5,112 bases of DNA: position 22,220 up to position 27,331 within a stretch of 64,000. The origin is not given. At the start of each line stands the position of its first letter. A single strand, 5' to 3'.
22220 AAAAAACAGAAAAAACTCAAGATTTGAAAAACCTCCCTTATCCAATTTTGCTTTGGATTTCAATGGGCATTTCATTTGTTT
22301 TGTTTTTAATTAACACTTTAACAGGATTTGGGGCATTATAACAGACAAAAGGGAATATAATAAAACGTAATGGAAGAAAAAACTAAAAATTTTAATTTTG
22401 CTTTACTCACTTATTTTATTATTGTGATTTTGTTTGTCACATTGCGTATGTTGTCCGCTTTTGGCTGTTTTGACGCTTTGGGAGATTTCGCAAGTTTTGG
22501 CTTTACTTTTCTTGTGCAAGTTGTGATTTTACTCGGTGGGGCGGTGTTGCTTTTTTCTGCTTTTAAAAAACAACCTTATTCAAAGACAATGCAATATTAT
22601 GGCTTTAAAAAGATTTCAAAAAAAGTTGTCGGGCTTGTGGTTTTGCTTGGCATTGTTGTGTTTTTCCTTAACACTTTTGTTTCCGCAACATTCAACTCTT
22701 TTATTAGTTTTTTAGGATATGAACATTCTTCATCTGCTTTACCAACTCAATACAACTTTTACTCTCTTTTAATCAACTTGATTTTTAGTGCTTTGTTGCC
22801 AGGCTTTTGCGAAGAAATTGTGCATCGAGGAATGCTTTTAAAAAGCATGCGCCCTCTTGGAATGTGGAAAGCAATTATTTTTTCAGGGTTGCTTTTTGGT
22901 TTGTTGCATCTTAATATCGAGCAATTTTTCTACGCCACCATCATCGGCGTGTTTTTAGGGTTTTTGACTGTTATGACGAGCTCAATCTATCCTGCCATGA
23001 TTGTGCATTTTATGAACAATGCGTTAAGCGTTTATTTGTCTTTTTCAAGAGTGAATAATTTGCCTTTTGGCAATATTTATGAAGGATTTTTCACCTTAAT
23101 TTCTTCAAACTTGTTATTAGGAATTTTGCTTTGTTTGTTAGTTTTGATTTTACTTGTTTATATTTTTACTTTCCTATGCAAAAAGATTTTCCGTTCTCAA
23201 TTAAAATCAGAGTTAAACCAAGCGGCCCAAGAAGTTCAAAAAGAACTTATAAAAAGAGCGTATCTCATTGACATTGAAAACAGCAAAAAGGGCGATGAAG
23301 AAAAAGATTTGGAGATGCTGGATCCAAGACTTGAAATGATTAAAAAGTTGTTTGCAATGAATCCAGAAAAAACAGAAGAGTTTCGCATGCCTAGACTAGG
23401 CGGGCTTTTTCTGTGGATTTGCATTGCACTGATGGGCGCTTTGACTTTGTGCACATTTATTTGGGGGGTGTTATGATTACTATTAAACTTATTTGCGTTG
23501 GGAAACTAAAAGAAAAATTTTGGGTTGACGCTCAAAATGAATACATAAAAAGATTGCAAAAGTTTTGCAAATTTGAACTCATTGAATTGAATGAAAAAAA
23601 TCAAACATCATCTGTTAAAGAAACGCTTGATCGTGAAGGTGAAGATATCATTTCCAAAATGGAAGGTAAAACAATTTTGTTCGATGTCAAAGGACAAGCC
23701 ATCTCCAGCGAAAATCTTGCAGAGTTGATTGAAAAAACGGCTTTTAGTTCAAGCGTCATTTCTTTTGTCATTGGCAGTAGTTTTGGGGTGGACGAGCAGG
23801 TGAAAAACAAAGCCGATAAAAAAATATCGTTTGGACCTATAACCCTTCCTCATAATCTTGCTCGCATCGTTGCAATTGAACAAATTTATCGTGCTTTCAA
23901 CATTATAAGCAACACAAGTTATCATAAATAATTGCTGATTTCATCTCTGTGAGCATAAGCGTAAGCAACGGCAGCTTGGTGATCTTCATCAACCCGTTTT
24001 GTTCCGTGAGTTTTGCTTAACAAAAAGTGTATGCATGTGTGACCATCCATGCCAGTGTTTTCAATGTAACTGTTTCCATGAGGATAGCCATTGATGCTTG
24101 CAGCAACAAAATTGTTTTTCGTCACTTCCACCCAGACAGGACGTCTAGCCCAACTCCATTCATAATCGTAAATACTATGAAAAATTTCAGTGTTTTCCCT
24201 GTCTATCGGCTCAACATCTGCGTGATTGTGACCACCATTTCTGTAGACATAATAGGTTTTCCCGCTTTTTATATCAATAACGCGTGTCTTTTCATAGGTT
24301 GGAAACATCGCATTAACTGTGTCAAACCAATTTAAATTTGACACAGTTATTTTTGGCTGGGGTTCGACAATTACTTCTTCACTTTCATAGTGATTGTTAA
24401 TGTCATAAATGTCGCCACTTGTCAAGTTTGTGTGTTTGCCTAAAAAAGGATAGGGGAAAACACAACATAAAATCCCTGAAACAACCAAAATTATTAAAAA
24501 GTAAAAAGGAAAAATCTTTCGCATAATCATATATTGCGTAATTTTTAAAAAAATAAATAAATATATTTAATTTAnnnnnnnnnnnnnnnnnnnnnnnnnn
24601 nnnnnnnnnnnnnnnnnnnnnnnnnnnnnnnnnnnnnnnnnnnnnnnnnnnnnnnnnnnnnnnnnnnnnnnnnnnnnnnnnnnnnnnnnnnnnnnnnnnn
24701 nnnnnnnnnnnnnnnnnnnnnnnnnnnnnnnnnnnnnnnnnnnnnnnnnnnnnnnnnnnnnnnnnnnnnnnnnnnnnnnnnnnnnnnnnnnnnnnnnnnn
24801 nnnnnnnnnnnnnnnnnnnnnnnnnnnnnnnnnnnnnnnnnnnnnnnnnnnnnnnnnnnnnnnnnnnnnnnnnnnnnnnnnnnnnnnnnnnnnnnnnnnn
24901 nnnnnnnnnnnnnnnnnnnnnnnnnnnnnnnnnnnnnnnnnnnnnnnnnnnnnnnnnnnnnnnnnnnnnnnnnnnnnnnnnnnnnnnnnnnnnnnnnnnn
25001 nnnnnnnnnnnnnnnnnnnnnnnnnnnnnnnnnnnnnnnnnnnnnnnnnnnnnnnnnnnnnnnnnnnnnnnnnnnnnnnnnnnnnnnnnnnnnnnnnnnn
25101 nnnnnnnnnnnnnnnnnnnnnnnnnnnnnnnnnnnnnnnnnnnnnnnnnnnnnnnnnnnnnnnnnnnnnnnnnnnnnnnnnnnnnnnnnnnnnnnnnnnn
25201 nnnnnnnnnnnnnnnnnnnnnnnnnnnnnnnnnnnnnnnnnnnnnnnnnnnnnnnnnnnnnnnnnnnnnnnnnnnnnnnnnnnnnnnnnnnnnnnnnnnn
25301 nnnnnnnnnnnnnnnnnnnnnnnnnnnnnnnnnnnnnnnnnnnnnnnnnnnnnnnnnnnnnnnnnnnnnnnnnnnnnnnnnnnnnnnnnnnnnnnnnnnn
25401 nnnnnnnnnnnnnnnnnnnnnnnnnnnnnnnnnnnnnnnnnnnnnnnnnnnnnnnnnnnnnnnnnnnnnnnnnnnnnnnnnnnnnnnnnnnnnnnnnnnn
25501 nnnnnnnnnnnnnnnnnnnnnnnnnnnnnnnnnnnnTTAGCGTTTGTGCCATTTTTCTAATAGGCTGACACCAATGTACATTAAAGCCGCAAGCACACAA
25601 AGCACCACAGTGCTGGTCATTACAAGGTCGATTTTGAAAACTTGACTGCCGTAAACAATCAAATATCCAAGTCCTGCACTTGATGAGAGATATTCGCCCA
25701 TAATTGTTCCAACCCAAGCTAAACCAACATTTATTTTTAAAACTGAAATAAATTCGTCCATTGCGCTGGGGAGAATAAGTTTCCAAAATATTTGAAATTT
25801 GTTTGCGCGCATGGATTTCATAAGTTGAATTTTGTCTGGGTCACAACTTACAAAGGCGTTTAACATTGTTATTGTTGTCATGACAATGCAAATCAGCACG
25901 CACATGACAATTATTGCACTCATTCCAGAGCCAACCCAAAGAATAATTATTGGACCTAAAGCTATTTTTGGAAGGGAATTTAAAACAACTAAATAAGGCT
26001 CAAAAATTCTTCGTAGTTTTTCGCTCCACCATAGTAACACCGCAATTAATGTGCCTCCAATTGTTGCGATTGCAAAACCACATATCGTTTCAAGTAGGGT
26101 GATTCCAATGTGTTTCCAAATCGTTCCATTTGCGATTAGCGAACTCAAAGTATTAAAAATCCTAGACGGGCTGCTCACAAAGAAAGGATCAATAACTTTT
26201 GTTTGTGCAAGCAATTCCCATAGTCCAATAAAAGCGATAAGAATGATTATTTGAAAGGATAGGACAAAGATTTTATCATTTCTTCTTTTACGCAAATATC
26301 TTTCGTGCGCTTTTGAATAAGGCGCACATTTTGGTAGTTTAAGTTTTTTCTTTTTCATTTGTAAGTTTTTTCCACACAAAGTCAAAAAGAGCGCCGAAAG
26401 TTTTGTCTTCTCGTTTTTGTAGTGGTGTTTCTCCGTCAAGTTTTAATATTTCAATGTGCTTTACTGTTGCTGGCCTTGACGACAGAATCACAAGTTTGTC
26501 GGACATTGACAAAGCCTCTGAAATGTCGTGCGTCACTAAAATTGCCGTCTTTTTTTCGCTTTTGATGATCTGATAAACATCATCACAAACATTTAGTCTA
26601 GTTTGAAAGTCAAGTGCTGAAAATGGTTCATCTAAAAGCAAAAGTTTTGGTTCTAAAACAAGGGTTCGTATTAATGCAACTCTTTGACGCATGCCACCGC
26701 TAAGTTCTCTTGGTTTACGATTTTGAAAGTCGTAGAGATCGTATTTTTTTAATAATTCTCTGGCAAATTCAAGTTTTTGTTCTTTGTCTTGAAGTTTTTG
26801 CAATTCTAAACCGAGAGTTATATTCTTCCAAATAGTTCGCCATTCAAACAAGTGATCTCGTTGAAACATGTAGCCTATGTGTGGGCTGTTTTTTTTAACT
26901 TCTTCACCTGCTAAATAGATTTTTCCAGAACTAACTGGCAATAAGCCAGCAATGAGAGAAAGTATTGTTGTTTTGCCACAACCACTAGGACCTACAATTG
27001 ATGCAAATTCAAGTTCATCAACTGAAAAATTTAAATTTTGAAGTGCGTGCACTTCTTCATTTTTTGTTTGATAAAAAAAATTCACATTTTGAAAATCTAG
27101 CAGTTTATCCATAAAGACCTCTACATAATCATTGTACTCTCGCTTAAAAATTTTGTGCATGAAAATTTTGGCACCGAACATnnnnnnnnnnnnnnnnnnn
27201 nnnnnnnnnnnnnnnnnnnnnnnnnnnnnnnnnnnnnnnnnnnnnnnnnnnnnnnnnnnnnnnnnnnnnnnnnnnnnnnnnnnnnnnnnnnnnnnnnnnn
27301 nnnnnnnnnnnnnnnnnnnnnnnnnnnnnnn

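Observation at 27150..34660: Compact phage head/nozzle module with no large terminase, integrase, regulators, tail fibre or lysin, wedged between housekeeping operons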

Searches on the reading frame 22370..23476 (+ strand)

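Call 7: search_protein_families(library=pfam, proteins=[window:22370-23476:+], max_evalue=0.01)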
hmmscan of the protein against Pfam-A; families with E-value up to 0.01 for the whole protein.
window:22370-23476:+ (368 aa): 1 family
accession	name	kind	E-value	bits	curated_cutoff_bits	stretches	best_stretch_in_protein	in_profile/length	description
PF02517.21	Rce1-like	-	9.1e-21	74.4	22.4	1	133-219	4-93/93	Type II CAAX prenyl endopeptidase Rce1-like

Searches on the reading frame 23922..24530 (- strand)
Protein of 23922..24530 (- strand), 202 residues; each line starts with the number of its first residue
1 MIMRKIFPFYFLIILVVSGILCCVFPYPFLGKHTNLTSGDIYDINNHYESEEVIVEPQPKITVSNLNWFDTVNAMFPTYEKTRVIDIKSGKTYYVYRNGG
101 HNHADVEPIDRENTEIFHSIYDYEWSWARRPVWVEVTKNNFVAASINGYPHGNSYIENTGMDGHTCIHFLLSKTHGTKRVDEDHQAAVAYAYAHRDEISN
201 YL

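Call 7: search_protein_families(library=pfam, proteins=[window:23922-24530:-], max_evalue=0.01)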
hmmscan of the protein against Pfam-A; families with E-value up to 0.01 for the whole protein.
window:23922-24530:- (202 aa): 1 family
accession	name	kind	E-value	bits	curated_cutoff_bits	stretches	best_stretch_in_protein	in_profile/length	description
PF13664.11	DUF4149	-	0.0093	16.6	24.6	0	2-29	33-60/102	Domain of unknown function (DUF4149)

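Call 88: search_protein_families(library=ncbifam, proteins=[window:23922-24527:-], max_evalue=0.001)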
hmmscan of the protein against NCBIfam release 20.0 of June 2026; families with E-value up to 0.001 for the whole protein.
window:23922-24527:- (201 aa): 0 families

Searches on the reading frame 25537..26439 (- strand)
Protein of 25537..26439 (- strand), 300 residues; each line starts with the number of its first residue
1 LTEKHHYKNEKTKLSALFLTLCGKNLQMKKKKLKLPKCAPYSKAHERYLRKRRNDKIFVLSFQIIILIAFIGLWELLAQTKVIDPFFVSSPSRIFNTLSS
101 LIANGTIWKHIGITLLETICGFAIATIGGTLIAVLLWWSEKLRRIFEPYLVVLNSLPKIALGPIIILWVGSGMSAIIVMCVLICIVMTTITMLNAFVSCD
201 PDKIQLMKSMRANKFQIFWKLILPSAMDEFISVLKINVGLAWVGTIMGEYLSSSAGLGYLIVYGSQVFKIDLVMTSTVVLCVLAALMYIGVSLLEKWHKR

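Call 7: search_protein_families(library=pfam, proteins=[window:25537-26439:-], max_evalue=0.01)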
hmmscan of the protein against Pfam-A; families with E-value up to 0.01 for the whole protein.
window:25537-26439:- (300 aa): 1 family
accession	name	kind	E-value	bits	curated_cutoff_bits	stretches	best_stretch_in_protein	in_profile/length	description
PF00528.27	BPD_transp_1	-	1.1e-25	90.8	26.4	1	127-296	3-176/184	Binding-protein-dependent transport system inner membrane component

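Call 88: search_protein_families(library=ncbifam, proteins=[window:25537-26436:-], max_evalue=0.001)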
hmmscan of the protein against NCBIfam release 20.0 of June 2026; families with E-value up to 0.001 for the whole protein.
window:25537-26436:- (299 aa): 6 families
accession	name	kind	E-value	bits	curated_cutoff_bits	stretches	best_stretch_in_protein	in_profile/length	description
NF007545.0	PRK10160.1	equivalog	2.3e-26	92.8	342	1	51-294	16-264/275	taurine ABC transporter permease TauC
NF040733.1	ABC_perm_U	equivalog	1.1e-25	90.6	295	1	60-285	9-233/251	ABC transporter permease subunit SaoP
NF008470.0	PRK11365.1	equivalog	2.4e-22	79.6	347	1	65-296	17-248/263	aliphatic sulfonate ABC transporter permease SsuC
TIGR01183.1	ntrB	equivalog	3e-13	49.9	209.05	1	104-290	14-190/202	nitrate ABC transporter permease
TIGR01097.1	PhnE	equivalog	2.6e-07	30.4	216.7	1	95-285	52-239/252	phosphonate ABC transporter, permease protein PhnE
TIGR03416.1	ABC_choXWV_perm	equivalog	0.00066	19.2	363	0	94-285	71-262/267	choline ABC transporter permease subunit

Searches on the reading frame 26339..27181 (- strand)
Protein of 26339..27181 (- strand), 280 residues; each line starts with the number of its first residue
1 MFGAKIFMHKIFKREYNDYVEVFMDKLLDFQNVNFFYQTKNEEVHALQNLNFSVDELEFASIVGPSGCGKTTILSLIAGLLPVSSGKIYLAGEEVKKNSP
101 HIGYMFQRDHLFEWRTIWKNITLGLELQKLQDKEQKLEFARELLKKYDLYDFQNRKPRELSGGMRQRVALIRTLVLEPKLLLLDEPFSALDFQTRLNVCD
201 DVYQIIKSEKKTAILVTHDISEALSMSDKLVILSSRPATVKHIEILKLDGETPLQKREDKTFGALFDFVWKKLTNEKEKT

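Call 7: search_protein_families(library=pfam, proteins=[window:26339-27181:-], max_evalue=0.01)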
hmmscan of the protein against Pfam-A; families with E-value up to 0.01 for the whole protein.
window:26339-27181:- (280 aa): 6 families
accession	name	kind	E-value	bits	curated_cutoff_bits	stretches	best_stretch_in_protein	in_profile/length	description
PF00005.33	ABC_tran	-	3.1e-33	115.7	25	1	47-187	1-136/137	ABC transporter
PF13304.12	AAA_21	-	2.5e-08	34.8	27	1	150-220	228-300/304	AAA domain, putative AbiEii toxin, Type IV TA system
PF13401.12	AAA_22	-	0.00048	20.9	27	1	59-147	7-82/130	AAA domain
PF02463.25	SMC_N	-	0.00098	19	40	0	58-234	25-212/220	RecF/RecN/SMC N terminal domain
PF00931.28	NB-ARC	-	0.0019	18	23.5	0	44-78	5-39/248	NB-ARC domain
PF13476.12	AAA_23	-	0.0087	17.2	27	1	48-78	13-40/201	AAA domain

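Call 88: search_protein_families(library=ncbifam, proteins=[window:26339-27178:-], max_evalue=0.001)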
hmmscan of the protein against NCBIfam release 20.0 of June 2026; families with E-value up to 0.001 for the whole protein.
window:26339-27178:- (279 aa): 186 families (the best 25 are shown)
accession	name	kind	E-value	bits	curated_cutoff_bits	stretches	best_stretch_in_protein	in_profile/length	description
NF040729.1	ABC_ATP_SaoA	equivalog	1.3e-59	201.6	360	1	27-259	2-230/248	ABC transporter ATP-binding protein SaoA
NF008421.0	PRK11248.1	equivalog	2.8e-54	184.3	357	1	43-241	14-211/255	taurine ABC transporter ATP-binding subunit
TIGR03265.1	PhnT2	equivalog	5.9e-52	177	457.7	1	39-233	13-209/353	putative 2-aminoethylphosphonate ABC transporter ATP-binding protein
NF006987.0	PRK09452.1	equivalog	2.2e-51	174.7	482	1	24-233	15-222/378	spermidine/putrescine ABC transporter ATP-binding protein PotA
TIGR01184.1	ntrCD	subfamily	6.7e-51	173.1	291.8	1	46-255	1-210/230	nitrate ABC transporter ATP-binding protein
TIGR01186.1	proV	subfamily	1.8e-50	172.1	326.6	1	44-233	7-204/363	betaine/proline/choline family ABC transporter ATP-binding protein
NF040840.2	tungstate_WtpC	equivalog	6.8e-50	170.3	440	1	44-233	14-205/347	tungstate ABC transporter ATP-binding protein WtpC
NF043075.1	MMSYN1_0197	equivalog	9.9e-50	169.4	550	1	28-233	4-207/341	spermidine/putrescine ABC transporter ATP-binding protein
TIGR01187.1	potA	subfamily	6.1e-49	166.8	355.6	1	61-233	1-175/325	polyamine ABC transporter ATP-binding protein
TIGR00968.1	3a0106s01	subfamily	3.4e-48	164.2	342.75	1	42-234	12-206/237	sulfate ABC transporter ATP-binding protein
NF008653.0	PRK11650.1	subfamily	1.5e-47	162.4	432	1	27-233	4-209/357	sn-glycerol-3-phosphate ABC transporter ATP-binding protein UgpC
NF040933.2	ABC_arch_GlcV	equivalog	4.6e-46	157.3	450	1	29-233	5-216/357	glucose ABC transporter ATP-binding protein GlcV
NF008233.0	PRK11000.1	equivalog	1.2e-44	152.6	568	1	41-234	14-209/369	maltose/maltodextrin ABC transporter ATP-binding protein MalK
TIGR02982.1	heterocyst_DevA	subfamily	1.1e-43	149.3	295.8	1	27-231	2-213/220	ABC exporter ATP-binding subunit, DevA family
NF008513.0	PRK11432.1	equivalog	2.2e-43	148.5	496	1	44-233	20-211/351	ferric ABC transporter ATP-binding protein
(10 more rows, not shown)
